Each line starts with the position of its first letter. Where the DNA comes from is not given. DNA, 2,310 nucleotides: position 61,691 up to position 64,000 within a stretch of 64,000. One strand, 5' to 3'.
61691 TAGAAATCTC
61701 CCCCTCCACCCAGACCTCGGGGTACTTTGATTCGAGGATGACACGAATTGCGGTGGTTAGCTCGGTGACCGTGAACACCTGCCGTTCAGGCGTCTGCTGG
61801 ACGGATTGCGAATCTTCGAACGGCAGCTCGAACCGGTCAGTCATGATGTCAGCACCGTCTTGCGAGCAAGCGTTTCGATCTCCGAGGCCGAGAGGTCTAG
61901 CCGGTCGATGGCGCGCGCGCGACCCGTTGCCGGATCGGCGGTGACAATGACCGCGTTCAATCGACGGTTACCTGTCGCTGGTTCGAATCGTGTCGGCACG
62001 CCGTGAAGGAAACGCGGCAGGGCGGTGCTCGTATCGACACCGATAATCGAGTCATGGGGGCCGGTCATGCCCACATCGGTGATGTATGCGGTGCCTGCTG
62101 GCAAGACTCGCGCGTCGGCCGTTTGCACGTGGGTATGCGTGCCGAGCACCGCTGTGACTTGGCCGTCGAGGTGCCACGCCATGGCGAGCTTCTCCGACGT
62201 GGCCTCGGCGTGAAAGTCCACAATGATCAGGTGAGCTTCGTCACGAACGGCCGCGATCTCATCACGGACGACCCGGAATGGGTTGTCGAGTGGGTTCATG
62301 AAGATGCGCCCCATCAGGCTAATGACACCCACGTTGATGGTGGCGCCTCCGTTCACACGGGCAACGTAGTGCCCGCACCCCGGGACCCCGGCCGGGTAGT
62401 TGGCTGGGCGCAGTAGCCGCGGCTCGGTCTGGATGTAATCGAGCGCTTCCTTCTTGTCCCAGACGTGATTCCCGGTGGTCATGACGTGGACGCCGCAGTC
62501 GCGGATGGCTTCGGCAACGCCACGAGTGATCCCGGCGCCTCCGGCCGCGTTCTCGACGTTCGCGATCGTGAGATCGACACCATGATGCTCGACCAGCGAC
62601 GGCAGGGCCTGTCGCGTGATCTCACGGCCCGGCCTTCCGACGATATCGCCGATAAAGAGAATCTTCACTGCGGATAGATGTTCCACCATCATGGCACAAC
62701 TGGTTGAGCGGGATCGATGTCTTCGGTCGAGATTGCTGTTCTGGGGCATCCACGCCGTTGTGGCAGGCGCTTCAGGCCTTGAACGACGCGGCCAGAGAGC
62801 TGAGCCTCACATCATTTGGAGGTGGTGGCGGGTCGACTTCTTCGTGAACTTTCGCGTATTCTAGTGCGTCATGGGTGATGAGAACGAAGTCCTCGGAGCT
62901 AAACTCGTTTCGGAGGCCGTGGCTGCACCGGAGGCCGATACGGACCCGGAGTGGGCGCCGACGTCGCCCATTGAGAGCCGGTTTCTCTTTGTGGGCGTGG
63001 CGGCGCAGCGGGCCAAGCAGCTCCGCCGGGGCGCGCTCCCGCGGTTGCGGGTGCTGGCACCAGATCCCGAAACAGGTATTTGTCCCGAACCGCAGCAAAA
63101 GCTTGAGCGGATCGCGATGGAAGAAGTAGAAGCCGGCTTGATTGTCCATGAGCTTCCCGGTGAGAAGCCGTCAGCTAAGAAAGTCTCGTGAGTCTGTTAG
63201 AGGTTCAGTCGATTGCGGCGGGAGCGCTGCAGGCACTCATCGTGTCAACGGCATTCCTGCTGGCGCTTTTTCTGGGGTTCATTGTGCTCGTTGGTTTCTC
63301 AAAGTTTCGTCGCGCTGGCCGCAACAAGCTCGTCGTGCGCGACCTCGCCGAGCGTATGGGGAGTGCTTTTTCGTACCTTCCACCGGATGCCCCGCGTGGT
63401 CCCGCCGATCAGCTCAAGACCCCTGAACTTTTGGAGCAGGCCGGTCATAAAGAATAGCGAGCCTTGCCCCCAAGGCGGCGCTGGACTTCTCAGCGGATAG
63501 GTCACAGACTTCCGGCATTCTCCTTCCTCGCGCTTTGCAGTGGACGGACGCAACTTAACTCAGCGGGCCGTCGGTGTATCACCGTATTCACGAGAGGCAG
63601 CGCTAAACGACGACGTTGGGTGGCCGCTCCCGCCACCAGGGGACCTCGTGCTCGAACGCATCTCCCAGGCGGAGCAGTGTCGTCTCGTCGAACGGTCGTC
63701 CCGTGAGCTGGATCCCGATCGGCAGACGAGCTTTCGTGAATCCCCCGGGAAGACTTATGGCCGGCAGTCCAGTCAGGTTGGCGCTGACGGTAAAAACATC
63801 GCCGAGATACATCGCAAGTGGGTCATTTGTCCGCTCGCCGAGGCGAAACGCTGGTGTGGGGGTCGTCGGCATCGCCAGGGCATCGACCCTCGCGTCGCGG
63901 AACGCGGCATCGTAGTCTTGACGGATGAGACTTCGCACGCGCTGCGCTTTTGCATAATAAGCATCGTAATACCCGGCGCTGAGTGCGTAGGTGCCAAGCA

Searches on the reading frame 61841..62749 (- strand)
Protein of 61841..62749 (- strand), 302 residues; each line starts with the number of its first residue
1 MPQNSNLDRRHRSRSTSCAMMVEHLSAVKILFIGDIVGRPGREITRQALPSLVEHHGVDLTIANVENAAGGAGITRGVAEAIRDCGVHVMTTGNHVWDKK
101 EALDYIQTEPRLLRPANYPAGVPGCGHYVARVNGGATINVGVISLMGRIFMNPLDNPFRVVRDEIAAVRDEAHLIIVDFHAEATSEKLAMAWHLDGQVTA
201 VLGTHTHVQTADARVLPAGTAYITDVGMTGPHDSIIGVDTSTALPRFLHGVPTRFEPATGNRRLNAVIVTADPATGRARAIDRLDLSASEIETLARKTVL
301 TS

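Call 77: search_protein_families(library=pfam, proteins=[window:61841-62749:-], max_evalue=0.01)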
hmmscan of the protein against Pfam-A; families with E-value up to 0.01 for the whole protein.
window:61841-62749:- (302 aa): 2 families
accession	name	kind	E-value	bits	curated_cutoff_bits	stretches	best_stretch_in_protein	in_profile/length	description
PF13277.11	YmdB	-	2.3e-104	348.6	27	1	31-283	1-252/253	YmdB-like protein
PF00149.33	Metallophos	-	2.1e-08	35.3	21.5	1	29-208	2-190/191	Calcineurin-like phosphoesterase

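Call 82: find_encoding_contigs(protein=window:61841-62749:-, flank=10000, max_places=3)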
Protein window:61841-62749:- (302 aa): no gene with exactly this product is on record in the collection.

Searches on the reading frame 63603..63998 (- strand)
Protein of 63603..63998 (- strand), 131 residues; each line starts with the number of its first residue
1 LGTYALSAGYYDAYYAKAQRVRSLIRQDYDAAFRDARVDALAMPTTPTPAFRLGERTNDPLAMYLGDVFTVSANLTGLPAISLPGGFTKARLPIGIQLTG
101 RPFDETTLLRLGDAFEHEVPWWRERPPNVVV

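Call 77: search_protein_families(library=pfam, proteins=[window:63603-63998:-], max_evalue=0.01)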
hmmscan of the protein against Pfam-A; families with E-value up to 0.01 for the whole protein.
window:63603-63998:- (131 aa): 1 family
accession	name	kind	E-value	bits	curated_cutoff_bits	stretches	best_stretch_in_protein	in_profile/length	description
PF01425.27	Amidase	-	3.4e-30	105.9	27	1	2-109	335-445/445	Amidase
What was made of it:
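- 63434..63603 (-): Copy D (about 170 nt, with an internal deletion; the 3' end is approximate). Its first base is the G of the TAG stop codon of an amidase gene. Amidase Pfam match reaching the end of the profile (call 77).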
